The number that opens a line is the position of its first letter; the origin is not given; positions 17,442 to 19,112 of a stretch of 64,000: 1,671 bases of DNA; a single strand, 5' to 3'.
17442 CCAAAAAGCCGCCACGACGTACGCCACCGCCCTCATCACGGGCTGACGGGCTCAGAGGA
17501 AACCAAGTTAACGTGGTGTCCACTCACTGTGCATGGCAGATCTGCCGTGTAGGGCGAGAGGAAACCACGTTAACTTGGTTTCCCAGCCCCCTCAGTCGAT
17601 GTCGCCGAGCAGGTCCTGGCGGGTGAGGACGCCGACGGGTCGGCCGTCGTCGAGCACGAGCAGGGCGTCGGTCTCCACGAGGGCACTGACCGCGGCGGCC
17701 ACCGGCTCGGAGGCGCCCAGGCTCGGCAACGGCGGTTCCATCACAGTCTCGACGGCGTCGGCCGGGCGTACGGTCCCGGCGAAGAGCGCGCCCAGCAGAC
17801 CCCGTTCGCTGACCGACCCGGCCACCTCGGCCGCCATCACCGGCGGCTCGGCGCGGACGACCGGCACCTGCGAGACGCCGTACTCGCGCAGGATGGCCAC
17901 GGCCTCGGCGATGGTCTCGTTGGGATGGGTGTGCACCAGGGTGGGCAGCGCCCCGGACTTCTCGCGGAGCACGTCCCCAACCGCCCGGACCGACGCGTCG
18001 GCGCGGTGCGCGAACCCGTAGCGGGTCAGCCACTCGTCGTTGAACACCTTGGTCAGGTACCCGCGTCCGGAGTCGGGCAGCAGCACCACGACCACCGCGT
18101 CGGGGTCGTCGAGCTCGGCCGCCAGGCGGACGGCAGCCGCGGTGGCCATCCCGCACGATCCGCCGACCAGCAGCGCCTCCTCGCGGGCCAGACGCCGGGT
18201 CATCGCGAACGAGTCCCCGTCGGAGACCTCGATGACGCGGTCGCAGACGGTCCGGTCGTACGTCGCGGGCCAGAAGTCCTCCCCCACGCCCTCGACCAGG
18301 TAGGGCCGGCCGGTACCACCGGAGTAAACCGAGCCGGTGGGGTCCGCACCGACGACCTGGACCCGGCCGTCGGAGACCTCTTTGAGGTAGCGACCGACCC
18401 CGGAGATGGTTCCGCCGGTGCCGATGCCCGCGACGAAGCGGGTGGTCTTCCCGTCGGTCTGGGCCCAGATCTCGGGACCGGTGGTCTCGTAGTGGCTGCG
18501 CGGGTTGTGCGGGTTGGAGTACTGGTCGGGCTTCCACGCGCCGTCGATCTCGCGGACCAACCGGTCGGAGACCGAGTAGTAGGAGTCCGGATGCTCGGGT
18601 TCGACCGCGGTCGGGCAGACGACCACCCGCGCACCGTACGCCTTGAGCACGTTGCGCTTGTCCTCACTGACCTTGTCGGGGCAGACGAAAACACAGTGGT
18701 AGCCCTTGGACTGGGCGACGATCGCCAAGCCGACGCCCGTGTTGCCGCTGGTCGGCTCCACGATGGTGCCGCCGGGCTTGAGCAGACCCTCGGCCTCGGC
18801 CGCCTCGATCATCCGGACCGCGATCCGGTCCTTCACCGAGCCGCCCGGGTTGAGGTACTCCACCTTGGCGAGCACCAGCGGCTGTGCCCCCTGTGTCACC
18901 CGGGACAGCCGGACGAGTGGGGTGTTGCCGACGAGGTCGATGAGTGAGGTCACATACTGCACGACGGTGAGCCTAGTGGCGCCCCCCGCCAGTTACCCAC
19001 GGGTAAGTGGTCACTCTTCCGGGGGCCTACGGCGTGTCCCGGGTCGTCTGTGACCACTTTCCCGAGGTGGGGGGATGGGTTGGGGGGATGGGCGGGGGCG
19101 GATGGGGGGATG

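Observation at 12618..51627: Thirteen long intergenic hairpin repeats in five sequence families, with different terminal arms and a shared GCGTG(T) core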

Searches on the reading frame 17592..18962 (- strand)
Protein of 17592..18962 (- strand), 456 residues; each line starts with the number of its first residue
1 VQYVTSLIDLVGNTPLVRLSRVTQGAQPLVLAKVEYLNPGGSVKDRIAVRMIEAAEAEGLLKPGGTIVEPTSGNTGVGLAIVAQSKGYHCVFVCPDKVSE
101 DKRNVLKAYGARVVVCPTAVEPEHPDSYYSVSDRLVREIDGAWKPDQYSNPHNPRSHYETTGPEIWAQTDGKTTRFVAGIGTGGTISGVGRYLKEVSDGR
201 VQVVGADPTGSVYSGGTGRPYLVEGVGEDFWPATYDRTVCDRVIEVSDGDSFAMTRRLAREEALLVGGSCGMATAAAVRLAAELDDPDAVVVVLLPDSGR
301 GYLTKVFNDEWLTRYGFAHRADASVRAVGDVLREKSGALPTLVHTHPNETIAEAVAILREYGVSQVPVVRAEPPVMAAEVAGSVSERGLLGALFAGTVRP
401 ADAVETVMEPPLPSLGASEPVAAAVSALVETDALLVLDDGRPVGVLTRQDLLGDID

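Call 10: search_protein_families(library=pfam, proteins=[window:17592-18962:-])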
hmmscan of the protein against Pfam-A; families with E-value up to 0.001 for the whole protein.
window:17592-18962:- (456 aa): 2 families
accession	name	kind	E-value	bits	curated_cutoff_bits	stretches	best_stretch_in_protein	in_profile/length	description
PF00291.31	PALP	-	6e-74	249.5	35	1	9-294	3-293/295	Pyridoxal-phosphate dependent enzyme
PF00571.33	CBS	-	5e-15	56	24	2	404-453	1-53/57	CBS domain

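Call 48: find_homologous_proteins(query=window:17592-18962:-, max_evalue=1e-150)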
Query window:17592-18962:- (456 aa): 7947 proteins with E <= 1e-150 among 8000 candidates; the best 120 are listed.
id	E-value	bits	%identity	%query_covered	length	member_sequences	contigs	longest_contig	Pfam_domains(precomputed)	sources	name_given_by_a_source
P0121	0.0e+0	1009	100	100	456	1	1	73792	PF00291.32,PF00571.34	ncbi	ncbi:MAG: cystathionine beta-synthase [Propionibacteriaceae bacterium]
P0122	6.7e-286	966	94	100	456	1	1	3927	PF00291.32,PF00571.34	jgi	jgi:cystathionine beta-synthase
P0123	1.3e-264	896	88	100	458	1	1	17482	PF00291.32,PF00571.34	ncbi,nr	ncbi:MAG: cbs [Friedmanniella sp.]|nr:cbs [Friedmanniella sp.]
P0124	3.1e-264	895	88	100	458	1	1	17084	PF00291.32,PF00571.34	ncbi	-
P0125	2.9e-263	892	87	100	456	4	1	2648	PF00291.32,PF00571.34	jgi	jgi:cystathionine beta-synthase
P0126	1.2e-260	883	86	100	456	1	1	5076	PF00291.32,PF00571.34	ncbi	ncbi:MAG: cystathionine beta-synthase [Propionibacteriaceae bacterium]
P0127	2.6e-260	882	87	100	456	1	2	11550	PF00291.32,PF00571.34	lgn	-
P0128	2.8e-260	882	87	100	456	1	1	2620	PF00291.32,PF00571.34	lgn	-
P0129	8.7e-260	880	85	100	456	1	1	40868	PF00291.32,PF00571.34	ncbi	-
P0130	9.9e-260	880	87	100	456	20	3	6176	PF00291.32,PF00571.34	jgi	jgi:cystathionine beta-synthase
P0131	4.1e-259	878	86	100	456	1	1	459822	PF00291.32,PF00571.34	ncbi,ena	-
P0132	2.3e-258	876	86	100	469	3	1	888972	PF00291.32,PF00571.34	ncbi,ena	-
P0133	3.5e-258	875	85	100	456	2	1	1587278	PF00291.32,PF00571.34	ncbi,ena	-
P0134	5.3e-258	874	84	100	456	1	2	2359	PF00291.32,PF00571.34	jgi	jgi:cystathionine beta-synthase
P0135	9.6e-258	874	85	100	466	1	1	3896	PF00291.32,PF00571.34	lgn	-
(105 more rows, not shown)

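Call 49: find_encoding_contigs(protein=P0122, flank=10000, max_places=2)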
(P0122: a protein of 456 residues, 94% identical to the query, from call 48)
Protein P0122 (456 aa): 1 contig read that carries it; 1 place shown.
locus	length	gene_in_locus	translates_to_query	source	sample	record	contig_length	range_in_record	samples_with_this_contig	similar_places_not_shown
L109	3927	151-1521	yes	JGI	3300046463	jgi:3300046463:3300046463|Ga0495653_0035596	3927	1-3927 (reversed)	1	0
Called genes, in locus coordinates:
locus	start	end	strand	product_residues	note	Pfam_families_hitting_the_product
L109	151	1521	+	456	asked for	PF00291:PALP, PF00571:CBS (weak)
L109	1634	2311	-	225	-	PF00293:NUDIX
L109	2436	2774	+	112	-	PF18916:Lycopene_cyc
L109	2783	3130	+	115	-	PF18916:Lycopene_cyc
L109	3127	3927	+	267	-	?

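Call 50: find_encoding_contigs(protein=P0123, flank=10000, max_places=2)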
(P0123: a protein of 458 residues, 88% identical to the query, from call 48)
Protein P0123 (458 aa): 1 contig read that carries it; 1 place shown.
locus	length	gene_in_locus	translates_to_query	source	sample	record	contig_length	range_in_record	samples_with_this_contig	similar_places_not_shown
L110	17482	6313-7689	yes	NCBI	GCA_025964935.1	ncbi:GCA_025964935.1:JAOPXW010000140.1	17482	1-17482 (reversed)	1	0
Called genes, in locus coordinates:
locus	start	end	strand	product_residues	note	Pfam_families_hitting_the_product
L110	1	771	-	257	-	PF00294:PfkB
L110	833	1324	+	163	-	PF04417:DUF501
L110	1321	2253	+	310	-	PF02541:Ppx-GppA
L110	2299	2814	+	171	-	PF13291:ACT_4 (faint), PF13740:ACT_6, PF01842:ACT (weak), PF13740:ACT_6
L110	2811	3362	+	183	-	PF01327:Pep_deformylase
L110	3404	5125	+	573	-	-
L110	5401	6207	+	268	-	PF12811:BaxI_1, PF01027:Bax1-I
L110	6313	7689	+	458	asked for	PF00291:PALP, PF00571:CBS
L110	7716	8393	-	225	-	PF00293:NUDIX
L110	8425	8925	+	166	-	-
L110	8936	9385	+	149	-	-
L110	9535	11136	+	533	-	PF06609:TRI12, PF00083:Sugar_tr, PF07690:MFS_1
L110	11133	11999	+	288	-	PF13641:Glyco_tranf_2_3, PF00535:Glycos_transf_2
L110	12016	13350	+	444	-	PF00201:UDPGT, PF06722:EryCIII-like_C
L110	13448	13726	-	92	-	PF14542:Acetyltransf_CG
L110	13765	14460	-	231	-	PF02525:Flavodoxin_2 (weak), PF03358:FMN_red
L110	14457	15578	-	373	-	PF00296:Bac_luciferase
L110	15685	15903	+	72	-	-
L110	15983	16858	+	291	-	PF04228:Zn_peptidase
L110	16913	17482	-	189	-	PF22917:PRISE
